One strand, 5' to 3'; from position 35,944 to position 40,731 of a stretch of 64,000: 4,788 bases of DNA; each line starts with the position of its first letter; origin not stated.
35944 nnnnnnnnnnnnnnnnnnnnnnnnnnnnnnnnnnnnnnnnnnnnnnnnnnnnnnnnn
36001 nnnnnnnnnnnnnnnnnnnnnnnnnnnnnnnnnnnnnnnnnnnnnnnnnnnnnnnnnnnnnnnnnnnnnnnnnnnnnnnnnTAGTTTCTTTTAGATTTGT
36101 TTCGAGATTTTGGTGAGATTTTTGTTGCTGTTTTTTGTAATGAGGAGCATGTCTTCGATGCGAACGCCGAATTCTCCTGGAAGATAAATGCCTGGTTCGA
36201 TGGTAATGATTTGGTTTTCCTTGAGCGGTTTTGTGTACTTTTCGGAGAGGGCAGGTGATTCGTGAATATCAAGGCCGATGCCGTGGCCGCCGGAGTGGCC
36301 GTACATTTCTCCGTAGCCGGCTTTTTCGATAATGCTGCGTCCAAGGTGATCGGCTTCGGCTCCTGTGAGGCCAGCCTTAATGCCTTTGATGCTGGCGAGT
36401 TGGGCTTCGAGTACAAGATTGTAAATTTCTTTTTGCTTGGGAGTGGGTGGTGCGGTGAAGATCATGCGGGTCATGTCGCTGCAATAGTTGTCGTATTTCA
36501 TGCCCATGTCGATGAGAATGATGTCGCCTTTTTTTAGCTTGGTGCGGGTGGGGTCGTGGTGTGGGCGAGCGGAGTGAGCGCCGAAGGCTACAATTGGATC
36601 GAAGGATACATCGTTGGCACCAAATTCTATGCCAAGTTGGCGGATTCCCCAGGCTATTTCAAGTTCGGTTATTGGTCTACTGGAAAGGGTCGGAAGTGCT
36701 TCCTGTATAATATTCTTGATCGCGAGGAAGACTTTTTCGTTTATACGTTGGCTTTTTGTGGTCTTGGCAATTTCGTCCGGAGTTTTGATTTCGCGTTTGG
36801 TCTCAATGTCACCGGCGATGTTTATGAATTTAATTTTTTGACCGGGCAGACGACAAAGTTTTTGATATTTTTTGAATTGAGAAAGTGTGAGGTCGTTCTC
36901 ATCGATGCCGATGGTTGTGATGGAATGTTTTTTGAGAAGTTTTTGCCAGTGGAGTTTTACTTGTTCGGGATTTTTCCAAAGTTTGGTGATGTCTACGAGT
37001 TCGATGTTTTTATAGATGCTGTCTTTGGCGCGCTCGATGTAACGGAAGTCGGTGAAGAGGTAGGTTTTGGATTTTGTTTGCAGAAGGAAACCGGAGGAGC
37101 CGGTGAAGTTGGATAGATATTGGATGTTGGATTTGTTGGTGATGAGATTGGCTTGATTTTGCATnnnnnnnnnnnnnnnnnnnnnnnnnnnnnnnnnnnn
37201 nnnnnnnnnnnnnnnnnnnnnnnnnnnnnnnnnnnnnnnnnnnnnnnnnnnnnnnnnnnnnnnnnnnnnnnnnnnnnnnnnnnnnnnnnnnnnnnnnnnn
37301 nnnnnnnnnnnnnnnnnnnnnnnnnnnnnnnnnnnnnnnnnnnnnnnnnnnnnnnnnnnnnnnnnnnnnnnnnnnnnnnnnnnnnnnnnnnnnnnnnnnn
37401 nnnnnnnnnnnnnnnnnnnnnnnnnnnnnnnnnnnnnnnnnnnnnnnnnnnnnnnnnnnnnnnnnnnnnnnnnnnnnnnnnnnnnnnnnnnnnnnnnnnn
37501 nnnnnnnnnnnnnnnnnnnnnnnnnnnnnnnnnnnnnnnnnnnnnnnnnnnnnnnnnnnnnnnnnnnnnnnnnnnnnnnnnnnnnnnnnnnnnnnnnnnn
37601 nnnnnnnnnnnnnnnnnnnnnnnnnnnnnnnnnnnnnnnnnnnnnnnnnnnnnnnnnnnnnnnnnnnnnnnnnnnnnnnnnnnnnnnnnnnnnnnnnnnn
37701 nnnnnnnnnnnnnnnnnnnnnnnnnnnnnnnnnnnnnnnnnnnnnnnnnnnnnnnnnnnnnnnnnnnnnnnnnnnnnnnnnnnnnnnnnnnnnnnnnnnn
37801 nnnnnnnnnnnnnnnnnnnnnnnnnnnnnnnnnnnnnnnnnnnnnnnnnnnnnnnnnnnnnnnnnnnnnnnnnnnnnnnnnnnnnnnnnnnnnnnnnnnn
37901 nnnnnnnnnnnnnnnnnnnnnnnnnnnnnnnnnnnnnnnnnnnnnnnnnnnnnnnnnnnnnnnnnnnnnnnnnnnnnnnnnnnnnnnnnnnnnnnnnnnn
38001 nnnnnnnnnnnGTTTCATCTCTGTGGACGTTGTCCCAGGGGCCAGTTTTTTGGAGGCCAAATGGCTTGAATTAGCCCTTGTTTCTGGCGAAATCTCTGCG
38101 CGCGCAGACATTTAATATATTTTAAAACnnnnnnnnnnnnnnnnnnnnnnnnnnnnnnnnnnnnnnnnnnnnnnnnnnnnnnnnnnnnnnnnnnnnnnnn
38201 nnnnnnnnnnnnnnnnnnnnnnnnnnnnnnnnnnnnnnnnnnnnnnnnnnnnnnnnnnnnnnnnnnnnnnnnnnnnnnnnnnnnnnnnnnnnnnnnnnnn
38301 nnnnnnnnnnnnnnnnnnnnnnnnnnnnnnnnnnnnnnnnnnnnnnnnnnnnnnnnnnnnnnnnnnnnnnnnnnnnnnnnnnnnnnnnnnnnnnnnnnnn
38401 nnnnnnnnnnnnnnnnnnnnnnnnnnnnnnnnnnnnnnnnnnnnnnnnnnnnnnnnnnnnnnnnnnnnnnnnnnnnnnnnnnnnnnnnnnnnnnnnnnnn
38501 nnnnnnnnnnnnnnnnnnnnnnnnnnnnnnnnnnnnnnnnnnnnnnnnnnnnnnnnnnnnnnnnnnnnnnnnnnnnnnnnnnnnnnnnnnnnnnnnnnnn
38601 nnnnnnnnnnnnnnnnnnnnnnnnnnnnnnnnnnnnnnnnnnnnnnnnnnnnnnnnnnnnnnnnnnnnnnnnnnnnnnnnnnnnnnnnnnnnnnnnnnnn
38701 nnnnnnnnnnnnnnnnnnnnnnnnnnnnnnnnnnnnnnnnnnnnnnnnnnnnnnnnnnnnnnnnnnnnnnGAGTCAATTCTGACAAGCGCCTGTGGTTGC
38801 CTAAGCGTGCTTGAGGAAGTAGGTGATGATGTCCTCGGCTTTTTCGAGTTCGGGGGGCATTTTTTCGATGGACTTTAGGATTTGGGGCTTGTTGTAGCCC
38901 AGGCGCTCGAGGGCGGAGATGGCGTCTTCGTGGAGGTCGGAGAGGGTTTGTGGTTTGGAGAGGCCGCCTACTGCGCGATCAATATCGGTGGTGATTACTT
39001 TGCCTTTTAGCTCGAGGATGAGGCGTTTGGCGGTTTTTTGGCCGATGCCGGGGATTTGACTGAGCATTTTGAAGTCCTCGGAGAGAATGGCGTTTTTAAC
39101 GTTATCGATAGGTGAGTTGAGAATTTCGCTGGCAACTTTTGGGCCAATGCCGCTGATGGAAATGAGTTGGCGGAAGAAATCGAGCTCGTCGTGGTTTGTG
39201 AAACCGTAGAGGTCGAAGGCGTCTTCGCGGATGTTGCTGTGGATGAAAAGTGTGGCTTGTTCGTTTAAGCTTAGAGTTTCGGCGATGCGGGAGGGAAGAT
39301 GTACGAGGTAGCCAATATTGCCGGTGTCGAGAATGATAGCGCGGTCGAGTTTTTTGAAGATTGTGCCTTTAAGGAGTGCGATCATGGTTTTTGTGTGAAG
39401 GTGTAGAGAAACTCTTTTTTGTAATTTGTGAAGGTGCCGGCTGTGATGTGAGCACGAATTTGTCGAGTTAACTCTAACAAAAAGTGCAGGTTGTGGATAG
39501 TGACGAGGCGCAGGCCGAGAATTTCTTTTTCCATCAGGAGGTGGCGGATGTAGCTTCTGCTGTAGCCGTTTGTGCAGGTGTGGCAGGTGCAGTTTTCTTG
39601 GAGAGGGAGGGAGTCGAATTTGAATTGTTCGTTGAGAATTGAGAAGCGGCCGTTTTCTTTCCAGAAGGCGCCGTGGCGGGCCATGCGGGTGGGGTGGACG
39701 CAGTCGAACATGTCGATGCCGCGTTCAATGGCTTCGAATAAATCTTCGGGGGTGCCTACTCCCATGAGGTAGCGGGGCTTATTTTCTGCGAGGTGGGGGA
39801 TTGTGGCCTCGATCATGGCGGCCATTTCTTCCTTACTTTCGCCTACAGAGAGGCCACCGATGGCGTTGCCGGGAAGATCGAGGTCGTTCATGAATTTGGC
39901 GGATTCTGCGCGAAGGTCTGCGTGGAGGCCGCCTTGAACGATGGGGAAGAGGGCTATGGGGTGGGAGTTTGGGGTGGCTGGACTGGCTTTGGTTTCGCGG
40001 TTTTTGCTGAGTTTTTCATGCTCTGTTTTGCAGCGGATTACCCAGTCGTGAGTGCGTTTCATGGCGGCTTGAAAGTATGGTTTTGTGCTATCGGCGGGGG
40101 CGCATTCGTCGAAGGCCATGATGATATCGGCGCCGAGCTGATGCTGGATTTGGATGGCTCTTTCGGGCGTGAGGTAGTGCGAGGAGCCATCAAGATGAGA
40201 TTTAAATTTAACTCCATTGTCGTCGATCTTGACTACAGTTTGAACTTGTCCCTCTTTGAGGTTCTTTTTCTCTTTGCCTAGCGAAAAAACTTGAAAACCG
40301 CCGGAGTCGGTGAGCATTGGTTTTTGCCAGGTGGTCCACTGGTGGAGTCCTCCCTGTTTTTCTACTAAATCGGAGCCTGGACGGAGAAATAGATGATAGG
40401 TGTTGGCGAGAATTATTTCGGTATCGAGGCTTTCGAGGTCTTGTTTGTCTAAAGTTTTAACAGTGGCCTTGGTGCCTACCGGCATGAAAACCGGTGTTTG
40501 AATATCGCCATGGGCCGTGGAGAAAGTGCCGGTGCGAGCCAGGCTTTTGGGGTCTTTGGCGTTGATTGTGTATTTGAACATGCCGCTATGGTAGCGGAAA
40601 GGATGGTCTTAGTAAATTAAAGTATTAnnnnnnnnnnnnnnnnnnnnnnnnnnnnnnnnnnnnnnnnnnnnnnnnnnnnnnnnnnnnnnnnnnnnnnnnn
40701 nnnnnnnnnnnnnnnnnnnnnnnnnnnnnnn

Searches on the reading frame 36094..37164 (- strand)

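Call 98: search_protein_families(library=pfam, proteins=[window:36094-37164:-], max_evalue=0.0001)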
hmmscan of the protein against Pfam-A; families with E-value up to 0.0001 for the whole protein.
window:36094-37164:- (357 aa): 2 families
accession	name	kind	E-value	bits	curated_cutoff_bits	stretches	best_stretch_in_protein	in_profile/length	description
PF00557.29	Peptidase_M24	-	6.1e-63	212.8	23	1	135-344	3-208/208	Metallopeptidase family M24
PF01321.24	Creatinase_N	-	6.1e-16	59.6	22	1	5-126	16-128/128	Creatinase/Prolidase N-terminal domain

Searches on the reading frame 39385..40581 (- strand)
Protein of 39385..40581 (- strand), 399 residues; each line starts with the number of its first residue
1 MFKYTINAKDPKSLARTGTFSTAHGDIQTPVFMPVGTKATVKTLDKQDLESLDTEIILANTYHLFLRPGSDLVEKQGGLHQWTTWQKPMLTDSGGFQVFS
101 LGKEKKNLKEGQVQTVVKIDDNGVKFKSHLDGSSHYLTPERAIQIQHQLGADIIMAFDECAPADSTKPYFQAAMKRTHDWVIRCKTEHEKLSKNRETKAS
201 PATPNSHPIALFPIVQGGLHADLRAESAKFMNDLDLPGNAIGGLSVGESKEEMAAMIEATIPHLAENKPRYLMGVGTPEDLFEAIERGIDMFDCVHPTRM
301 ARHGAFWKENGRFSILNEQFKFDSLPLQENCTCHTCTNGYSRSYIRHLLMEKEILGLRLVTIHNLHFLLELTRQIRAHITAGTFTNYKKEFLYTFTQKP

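Call 99: search_protein_families(library=pfam, proteins=[window:39385-40581:-], max_evalue=0.0001)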
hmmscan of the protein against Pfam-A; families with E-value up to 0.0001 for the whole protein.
window:39385-40581:- (399 aa): 1 family
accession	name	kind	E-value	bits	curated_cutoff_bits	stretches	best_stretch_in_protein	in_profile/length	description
PF01702.25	TGT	-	2.3e-147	491.2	26.3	1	15-395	3-355/357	Queuine tRNA-ribosyltransferase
